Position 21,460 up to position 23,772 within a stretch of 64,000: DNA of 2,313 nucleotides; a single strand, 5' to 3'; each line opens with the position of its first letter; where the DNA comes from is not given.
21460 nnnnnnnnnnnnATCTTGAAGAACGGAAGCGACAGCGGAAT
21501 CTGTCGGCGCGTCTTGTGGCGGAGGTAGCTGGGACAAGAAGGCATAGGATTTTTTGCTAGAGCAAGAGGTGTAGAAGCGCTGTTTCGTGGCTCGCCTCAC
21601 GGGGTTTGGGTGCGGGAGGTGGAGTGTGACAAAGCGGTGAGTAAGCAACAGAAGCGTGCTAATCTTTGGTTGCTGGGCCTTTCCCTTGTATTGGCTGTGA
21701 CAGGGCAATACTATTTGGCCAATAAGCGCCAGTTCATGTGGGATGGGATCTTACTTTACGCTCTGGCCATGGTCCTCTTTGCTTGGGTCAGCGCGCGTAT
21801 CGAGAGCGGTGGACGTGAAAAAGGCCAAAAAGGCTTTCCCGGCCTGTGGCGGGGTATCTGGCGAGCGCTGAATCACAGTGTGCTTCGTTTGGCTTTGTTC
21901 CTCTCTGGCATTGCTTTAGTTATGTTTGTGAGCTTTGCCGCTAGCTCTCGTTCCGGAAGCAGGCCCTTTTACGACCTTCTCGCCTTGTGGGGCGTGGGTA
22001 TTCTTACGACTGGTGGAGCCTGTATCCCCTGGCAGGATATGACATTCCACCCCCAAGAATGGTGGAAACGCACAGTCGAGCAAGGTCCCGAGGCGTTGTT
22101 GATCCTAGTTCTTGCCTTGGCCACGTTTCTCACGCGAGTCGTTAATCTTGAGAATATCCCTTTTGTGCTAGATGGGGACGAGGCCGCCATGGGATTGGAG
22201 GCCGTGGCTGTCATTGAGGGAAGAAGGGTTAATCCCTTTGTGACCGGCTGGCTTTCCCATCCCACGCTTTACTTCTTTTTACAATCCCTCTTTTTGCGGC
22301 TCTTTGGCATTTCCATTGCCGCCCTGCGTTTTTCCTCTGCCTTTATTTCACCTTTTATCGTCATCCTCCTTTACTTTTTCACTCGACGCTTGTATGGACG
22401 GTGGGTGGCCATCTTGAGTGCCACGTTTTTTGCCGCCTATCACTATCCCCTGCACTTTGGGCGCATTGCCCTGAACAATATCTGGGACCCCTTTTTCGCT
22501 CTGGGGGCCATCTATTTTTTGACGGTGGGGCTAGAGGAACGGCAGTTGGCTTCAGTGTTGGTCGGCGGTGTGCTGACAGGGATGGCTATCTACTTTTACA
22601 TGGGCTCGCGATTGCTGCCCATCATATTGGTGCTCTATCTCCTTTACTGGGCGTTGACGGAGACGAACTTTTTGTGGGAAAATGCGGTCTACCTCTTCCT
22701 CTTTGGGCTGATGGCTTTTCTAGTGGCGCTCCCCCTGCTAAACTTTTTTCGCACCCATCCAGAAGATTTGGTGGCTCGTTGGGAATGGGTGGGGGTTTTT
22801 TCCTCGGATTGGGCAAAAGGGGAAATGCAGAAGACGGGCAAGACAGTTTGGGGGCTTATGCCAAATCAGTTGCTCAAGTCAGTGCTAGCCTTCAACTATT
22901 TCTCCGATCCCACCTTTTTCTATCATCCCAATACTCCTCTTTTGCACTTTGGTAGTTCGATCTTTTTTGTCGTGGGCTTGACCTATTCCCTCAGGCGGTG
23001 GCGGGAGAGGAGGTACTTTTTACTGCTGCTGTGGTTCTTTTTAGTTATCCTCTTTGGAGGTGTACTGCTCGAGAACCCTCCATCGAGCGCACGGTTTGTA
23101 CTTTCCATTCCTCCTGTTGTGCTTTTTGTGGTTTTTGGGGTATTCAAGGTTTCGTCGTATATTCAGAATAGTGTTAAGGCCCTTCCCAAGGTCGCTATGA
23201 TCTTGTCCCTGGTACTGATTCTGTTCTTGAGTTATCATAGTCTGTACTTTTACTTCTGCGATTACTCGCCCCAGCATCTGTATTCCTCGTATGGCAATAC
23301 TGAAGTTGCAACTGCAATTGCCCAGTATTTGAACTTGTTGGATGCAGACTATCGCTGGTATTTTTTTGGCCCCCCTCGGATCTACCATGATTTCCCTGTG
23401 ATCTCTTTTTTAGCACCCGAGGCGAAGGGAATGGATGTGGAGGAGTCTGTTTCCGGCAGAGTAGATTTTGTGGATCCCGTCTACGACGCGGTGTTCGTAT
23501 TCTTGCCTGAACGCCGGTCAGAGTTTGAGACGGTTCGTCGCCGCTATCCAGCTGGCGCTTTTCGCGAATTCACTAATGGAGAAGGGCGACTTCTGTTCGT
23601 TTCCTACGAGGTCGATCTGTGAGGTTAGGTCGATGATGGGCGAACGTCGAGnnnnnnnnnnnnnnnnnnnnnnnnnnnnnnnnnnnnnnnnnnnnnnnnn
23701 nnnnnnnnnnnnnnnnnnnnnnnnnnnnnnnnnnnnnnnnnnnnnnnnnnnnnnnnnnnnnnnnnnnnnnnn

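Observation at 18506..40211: About 21-kb co-directional array of seven giant polytopic membrane proteins (GT-C-like, Chlor_Arch_YYY/DUF2298, TIGR03663-like, NHL-propeller fusion): candidate uncharacterised envelope glycosylation and assembly system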

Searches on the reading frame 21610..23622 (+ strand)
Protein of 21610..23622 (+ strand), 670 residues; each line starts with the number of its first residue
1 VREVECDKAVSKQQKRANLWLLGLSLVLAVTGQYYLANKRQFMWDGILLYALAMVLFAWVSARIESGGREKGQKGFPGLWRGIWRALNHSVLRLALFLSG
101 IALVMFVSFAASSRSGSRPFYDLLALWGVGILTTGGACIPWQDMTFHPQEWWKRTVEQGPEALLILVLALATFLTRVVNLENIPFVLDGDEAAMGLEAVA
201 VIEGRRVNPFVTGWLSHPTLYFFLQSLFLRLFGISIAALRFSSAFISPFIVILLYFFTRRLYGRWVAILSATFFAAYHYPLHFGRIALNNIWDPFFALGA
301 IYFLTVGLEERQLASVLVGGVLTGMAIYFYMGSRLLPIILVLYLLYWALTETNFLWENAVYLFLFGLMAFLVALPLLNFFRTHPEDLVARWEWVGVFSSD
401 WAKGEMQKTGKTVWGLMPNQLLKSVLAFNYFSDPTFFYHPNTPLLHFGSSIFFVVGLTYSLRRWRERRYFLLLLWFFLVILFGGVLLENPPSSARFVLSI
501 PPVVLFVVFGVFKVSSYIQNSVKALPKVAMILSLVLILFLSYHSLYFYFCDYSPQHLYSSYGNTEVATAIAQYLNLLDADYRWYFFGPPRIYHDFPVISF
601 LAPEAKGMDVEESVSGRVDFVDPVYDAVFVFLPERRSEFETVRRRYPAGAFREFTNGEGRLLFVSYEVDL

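Call 3: search_protein_families(library=pfam, proteins=[window:21610-23622:+], max_evalue=0.01)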
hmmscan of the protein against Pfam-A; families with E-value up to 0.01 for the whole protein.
window:21610-23622:+ (670 aa): 1 family
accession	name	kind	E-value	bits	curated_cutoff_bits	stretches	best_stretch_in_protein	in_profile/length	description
PF13231.12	PMT_2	-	1.5e-12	48.4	26.1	1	216-376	1-157/160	Dolichyl-phosphate-mannose-protein mannosyltransferase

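Call 4: search_protein_families(library=ncbifam, proteins=[window:21610-23622:+], max_evalue=0.01)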
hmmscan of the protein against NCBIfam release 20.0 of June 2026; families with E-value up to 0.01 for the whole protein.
window:21610-23622:+ (670 aa): 0 families

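Call 98: search_solved_structures(query=window:21610-23619:+, max_evalue=1)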
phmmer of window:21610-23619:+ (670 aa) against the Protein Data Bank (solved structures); distinct sequences matched with E-value up to 1: 0.
